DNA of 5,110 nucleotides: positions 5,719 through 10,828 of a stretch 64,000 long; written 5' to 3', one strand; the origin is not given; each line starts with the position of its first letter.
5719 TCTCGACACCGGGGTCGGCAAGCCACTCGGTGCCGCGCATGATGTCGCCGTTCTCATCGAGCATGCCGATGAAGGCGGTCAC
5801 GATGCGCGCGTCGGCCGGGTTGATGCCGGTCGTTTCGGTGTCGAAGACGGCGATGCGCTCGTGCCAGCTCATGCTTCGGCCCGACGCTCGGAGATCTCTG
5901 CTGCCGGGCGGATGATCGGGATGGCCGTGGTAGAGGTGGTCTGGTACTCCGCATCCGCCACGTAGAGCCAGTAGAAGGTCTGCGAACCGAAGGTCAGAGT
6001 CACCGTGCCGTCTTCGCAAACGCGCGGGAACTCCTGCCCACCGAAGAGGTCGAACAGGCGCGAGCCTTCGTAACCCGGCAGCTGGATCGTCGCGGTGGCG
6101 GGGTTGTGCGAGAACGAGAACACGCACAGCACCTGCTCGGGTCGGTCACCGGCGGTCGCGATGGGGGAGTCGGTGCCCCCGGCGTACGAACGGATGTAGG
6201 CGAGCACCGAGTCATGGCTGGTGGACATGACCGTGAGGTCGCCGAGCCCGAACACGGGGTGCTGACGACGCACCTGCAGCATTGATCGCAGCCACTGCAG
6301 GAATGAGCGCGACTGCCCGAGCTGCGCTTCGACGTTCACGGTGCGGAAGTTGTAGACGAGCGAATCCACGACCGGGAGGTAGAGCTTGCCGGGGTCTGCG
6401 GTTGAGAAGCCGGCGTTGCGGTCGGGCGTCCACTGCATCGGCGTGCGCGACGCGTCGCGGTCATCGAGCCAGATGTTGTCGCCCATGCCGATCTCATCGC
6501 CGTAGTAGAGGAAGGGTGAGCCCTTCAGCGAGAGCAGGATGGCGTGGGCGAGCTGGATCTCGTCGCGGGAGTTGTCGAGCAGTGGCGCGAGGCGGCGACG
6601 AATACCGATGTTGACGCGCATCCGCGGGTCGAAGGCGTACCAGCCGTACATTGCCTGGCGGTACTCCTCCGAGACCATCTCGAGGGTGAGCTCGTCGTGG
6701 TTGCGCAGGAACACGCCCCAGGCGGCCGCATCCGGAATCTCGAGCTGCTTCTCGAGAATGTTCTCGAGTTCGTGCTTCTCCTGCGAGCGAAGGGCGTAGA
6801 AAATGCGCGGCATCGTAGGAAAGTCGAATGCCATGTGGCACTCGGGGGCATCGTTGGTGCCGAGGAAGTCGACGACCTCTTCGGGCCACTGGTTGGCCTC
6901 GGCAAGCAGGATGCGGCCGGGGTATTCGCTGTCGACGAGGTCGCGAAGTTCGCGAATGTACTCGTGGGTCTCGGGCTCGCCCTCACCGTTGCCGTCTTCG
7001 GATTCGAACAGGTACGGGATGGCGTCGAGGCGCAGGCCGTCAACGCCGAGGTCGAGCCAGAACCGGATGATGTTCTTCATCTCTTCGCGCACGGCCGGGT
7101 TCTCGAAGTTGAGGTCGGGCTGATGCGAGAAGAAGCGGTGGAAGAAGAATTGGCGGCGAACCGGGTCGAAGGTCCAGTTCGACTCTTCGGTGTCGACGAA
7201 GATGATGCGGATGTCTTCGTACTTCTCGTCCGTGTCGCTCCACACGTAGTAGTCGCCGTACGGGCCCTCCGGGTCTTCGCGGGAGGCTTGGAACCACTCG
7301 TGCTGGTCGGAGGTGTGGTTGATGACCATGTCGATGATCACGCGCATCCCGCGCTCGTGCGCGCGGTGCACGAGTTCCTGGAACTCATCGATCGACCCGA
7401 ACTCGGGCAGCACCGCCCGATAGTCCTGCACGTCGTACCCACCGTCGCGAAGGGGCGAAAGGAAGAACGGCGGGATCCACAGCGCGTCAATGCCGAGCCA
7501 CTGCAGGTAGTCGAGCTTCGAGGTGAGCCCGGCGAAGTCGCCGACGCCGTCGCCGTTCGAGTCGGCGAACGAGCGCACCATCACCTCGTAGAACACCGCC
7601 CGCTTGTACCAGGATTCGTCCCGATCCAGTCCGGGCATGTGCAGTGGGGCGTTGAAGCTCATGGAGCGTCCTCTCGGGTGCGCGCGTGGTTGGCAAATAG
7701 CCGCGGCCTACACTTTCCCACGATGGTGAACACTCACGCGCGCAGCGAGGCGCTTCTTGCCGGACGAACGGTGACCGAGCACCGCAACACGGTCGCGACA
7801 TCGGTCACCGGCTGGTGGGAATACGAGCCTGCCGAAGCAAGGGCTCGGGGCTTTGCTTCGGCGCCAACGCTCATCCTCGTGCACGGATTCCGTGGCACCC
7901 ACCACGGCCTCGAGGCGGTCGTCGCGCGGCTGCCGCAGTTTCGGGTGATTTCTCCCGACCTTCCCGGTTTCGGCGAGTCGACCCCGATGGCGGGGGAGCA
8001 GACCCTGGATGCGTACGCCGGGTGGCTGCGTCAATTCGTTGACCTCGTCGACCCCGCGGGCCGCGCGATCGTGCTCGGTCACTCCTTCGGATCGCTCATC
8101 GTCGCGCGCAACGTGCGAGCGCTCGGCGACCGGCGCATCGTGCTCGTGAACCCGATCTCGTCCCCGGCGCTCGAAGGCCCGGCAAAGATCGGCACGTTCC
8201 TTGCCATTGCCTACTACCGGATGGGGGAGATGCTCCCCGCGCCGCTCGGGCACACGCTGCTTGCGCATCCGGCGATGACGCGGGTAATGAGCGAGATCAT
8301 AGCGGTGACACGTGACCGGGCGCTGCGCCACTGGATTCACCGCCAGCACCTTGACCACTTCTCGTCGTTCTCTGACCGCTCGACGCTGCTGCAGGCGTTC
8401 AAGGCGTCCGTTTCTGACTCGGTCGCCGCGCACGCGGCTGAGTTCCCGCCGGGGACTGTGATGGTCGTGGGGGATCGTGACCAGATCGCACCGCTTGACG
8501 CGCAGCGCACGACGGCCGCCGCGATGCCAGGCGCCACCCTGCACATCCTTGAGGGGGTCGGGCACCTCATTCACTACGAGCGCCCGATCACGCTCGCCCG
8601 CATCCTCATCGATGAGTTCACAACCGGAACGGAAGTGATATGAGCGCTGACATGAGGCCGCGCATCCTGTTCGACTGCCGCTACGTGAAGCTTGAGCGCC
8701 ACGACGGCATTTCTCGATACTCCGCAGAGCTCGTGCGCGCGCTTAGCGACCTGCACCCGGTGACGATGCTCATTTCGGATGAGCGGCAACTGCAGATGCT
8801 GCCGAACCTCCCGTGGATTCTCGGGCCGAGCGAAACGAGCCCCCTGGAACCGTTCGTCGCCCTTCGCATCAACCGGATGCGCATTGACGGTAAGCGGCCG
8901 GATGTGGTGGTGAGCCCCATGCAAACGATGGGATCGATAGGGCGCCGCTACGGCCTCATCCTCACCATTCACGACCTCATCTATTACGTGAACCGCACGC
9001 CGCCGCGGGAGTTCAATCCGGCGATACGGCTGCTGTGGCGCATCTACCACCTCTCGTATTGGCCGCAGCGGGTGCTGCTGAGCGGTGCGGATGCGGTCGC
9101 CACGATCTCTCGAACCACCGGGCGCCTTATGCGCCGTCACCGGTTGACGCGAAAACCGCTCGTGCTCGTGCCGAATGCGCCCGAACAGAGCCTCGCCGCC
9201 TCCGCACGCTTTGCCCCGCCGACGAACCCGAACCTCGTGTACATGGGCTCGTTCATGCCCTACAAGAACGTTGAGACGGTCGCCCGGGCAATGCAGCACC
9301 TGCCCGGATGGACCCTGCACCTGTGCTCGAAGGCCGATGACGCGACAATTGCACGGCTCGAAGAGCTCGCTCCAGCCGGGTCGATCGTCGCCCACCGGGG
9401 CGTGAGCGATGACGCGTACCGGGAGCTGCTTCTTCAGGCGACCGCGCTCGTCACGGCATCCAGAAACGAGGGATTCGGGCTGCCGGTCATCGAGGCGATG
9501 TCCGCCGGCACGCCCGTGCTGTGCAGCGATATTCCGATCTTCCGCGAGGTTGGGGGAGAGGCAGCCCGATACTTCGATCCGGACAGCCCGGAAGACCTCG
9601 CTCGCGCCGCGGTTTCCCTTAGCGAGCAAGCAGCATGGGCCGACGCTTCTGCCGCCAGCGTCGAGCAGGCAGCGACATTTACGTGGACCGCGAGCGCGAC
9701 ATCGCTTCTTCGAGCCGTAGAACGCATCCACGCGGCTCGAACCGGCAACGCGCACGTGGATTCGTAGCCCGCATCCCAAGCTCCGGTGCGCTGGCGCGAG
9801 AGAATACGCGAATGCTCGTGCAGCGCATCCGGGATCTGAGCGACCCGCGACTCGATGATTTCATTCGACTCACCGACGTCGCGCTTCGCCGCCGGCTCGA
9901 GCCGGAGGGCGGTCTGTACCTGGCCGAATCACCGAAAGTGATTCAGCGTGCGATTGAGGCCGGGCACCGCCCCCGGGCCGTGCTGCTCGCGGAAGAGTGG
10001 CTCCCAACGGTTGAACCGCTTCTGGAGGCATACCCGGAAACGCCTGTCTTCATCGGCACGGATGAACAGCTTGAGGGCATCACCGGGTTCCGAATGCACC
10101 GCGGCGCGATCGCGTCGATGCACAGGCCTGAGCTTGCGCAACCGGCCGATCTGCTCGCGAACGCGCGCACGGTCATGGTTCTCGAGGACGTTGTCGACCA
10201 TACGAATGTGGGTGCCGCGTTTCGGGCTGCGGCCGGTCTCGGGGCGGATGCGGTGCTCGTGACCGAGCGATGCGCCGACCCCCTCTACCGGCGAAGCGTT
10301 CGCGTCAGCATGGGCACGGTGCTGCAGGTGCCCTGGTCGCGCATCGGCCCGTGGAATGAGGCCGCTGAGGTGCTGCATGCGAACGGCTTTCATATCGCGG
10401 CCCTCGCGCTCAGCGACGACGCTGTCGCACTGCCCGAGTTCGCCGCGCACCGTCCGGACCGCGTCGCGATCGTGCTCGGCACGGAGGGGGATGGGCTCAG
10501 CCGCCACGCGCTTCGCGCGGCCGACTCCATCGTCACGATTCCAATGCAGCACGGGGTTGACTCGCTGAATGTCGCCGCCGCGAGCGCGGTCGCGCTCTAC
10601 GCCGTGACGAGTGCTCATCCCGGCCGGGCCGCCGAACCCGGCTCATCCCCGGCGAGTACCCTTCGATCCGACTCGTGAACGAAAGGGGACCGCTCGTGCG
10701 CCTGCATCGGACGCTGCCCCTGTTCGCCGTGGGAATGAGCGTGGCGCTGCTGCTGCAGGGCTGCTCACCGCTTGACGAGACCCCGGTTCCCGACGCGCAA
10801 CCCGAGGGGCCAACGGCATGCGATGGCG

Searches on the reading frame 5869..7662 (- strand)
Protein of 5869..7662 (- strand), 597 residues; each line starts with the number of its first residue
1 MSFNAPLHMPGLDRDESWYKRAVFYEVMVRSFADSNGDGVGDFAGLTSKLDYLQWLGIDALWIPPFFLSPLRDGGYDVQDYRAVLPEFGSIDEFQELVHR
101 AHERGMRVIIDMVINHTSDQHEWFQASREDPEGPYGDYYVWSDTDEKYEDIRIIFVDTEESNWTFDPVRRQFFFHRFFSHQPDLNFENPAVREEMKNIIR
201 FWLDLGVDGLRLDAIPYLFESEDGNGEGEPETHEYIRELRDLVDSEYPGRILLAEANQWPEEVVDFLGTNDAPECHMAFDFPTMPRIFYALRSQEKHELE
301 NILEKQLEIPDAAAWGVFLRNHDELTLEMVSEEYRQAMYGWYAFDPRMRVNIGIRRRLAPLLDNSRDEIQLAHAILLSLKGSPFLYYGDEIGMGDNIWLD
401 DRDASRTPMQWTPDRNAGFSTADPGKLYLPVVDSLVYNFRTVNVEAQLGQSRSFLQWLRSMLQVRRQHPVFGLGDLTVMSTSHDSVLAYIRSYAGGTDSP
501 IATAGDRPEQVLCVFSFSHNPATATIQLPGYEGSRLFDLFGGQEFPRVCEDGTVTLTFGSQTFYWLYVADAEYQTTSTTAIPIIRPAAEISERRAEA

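Call 49: search_protein_families(library=pfam, proteins=[window:5869-7662:-], max_evalue=0.0001)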
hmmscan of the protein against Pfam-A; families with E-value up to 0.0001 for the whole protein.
window:5869-7662:- (597 aa): 2 families
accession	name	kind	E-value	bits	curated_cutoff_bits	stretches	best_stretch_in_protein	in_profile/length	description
PF00128.31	Alpha-amylase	-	3.6e-102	343.3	22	2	27-324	2-316/446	Alpha amylase, catalytic domain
PF16657.11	Malt_amylase_C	-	5.1e-13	49.3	27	1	474-565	1-75/75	Maltogenic Amylase, C-terminal domain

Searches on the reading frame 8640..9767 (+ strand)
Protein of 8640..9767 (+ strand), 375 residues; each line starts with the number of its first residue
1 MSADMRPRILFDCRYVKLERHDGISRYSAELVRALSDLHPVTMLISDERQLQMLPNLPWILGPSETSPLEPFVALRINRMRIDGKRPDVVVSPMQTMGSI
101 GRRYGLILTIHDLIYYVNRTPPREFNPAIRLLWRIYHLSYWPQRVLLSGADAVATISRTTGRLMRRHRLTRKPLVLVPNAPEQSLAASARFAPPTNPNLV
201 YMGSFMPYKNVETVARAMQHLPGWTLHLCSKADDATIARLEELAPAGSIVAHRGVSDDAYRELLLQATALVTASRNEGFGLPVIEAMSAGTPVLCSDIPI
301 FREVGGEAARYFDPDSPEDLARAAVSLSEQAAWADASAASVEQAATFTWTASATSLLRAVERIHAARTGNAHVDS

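Call 49: search_protein_families(library=pfam, proteins=[window:8640-9767:+], max_evalue=0.0001)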
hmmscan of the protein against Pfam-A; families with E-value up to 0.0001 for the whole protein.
window:8640-9767:+ (375 aa): 5 families
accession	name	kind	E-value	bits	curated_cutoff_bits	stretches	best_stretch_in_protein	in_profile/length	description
PF00534.26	Glycos_transf_1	-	9.1e-20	71.3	26.4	1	193-329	12-157/172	Glycosyl transferases group 1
PF13692.12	Glyco_trans_1_4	-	5.5e-18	66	27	1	197-329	2-141/142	Glycosyl transferases group 1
PF20706.3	GT4-conflict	-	1.4e-12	47.7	26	1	143-298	140-313/385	Family 4 Glycosyltransferase in conflict systems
PF13439.12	Glyco_transf_4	-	6.9e-11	42.9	28.5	1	22-179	2-164/170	Glycosyltransferase Family 4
PF13579.12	Glyco_trans_4_4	-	1.2e-10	42.4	29.7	1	23-179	2-157/158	Glycosyl transferase 4-like domain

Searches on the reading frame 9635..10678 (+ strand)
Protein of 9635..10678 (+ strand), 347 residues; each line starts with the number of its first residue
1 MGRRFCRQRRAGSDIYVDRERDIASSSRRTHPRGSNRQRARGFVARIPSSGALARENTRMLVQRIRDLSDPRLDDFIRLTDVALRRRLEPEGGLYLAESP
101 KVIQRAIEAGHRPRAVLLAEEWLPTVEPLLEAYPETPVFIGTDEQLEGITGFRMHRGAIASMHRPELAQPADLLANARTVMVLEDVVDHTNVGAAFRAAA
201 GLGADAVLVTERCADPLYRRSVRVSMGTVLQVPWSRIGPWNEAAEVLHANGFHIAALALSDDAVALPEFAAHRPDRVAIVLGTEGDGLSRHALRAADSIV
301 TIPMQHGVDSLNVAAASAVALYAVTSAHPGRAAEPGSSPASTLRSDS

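Call 49: search_protein_families(library=pfam, proteins=[window:9635-10678:+], max_evalue=0.0001)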
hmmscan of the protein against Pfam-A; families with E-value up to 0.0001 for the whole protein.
window:9635-10678:+ (347 aa): 1 family
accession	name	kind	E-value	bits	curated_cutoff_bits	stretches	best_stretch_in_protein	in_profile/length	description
PF00588.24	SpoU_methylase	-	1.7e-34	119.4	29.7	1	180-322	3-142/142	SpoU rRNA Methylase family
